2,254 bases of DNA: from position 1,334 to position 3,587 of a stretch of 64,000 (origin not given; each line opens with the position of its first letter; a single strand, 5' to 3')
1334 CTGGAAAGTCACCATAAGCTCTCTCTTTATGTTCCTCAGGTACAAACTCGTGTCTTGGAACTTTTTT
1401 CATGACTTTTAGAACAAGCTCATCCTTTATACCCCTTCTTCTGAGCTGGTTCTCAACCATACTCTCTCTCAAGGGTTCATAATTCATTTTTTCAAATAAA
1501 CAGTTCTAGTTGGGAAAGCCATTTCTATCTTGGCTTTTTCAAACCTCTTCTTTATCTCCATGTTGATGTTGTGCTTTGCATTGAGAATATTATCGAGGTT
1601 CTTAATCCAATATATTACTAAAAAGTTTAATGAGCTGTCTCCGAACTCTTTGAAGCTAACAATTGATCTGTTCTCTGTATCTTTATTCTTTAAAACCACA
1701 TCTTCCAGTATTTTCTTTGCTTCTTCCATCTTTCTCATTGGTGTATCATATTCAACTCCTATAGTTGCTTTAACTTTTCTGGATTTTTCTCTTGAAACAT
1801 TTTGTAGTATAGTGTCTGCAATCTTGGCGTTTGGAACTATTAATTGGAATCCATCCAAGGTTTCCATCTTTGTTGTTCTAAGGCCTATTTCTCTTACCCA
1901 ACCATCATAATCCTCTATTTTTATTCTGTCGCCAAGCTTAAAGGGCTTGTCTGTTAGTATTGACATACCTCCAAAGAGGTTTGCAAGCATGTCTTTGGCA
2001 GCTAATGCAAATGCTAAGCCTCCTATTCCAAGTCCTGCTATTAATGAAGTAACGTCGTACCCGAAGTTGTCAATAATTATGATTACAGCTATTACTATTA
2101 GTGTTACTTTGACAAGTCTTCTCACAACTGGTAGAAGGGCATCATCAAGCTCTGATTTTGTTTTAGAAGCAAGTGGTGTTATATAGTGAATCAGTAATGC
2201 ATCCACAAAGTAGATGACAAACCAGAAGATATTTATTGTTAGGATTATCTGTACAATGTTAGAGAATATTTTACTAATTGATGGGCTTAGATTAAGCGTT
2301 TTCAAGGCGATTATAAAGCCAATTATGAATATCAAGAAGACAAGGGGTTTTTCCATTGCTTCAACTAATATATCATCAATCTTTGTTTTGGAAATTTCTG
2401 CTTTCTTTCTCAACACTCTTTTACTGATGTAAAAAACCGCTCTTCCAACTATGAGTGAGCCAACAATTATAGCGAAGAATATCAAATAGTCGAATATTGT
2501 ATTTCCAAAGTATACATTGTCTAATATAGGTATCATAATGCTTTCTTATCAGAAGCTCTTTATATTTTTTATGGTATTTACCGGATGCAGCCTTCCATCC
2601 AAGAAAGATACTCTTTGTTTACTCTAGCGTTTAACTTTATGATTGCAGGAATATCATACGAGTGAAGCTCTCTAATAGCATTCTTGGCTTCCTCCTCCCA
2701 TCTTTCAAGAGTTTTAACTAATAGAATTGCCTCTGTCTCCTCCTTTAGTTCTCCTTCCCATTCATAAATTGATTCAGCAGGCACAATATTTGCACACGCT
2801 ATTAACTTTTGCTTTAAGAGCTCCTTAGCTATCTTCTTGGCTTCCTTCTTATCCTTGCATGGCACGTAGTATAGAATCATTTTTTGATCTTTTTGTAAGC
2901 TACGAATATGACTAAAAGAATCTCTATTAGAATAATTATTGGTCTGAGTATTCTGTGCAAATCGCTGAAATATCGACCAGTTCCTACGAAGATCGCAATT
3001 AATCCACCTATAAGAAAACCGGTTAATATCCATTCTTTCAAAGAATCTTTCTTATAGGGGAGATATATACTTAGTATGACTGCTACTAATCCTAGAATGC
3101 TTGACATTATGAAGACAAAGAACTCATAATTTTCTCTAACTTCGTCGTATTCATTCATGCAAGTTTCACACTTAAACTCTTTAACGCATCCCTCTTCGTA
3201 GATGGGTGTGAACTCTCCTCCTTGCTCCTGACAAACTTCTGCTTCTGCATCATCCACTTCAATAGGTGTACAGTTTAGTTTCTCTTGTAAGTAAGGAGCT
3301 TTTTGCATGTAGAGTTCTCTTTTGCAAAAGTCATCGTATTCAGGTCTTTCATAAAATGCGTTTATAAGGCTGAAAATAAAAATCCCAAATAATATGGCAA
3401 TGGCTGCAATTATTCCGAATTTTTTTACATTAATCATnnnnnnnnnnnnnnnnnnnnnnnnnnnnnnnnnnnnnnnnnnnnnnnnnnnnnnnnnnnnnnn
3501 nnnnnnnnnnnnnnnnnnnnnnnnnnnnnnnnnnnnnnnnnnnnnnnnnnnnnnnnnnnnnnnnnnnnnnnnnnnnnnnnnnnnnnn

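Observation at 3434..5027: MCM reduced to its AAA+ core, with a candidate detached winged-helix domain encoded divergently, next to PolB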

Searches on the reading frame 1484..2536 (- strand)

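Call 3: search_protein_families(library=pfam, proteins=[window:1484-2536:-], max_evalue=0.01)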
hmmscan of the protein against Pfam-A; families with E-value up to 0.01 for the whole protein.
window:1484-2536:- (350 aa): 3 families
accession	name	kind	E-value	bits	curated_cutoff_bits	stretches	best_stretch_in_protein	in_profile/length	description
PF00924.24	MS_channel_2nd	-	2.7e-20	72.7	20.2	1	182-249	1-68/68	Mechanosensitive ion channel, beta-domain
PF21082.3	MS_channel_3rd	-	4.7e-15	56.2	21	1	255-339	1-88/88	Mechanosensitive ion channel MscS, C-terminal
PF21088.3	MS_channel_1st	-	1.7e-11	44.3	23.1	1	141-181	2-42/42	Mechanosensitive ion channel, transmembrane helices 2/3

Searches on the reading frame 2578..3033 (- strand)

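Call 3: search_protein_families(library=pfam, proteins=[window:2578-3033:-], max_evalue=0.01)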
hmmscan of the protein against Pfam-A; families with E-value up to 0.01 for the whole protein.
window:2578-3033:- (151 aa): 1 family
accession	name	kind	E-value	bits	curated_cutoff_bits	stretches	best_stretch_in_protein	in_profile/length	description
PF03091.20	CutA1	-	5.6e-30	103.5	22.4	1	54-147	2-97/99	CutA1 divalent ion tolerance protein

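Call 4: search_protein_families(library=ncbifam, proteins=[window:2578-3033:-], max_evalue=0.01)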
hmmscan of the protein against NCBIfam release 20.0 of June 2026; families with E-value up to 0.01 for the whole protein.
window:2578-3033:- (151 aa): 3 families
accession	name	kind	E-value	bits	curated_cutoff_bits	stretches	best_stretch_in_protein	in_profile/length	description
NF041095.1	dival_cat_tol_CutA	equivalog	5.1e-30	103.5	120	1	52-147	1-97/100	divalent-cation tolerance protein CutA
NF007930.0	PRK10645.1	equivalog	2.1e-17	63.2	145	1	51-150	12-113/114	divalent cation tolerance protein CutA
TIGR01160.1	SUI1_MOF2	equivalog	0.0082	16.7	143.9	0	18-84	4-71/110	translation initiation factor SUI1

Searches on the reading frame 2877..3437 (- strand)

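Call 3: search_protein_families(library=pfam, proteins=[window:2877-3437:-], max_evalue=0.01)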
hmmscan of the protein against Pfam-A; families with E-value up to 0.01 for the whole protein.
window:2877-3437:- (186 aa): 0 families

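Call 4: search_protein_families(library=ncbifam, proteins=[window:2877-3437:-], max_evalue=0.01)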
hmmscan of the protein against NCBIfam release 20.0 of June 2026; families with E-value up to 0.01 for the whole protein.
window:2877-3437:- (186 aa): 0 families

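Call 39: search_protein_families(library=pfam, proteins=[window:2877-3437:-], max_evalue=0.01)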
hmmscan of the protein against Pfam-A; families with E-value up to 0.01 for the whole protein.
window:2877-3437:- (186 aa): 0 families

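Call 101: search_protein_families(library=padloc, proteins=[window:2877-3437:-], max_evalue=0.01)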
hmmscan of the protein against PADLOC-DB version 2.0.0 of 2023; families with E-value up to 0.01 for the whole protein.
window:2877-3437:- (186 aa): 0 families

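Call 102: search_protein_families(library=phrogs, proteins=[window:2877-3437:-], max_evalue=0.01)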
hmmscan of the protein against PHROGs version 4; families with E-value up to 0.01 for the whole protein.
window:2877-3437:- (186 aa): 1 family
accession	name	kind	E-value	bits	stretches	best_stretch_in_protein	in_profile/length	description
phrog_10706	-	unknown function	0.00069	20.5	1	132-173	96-136/139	-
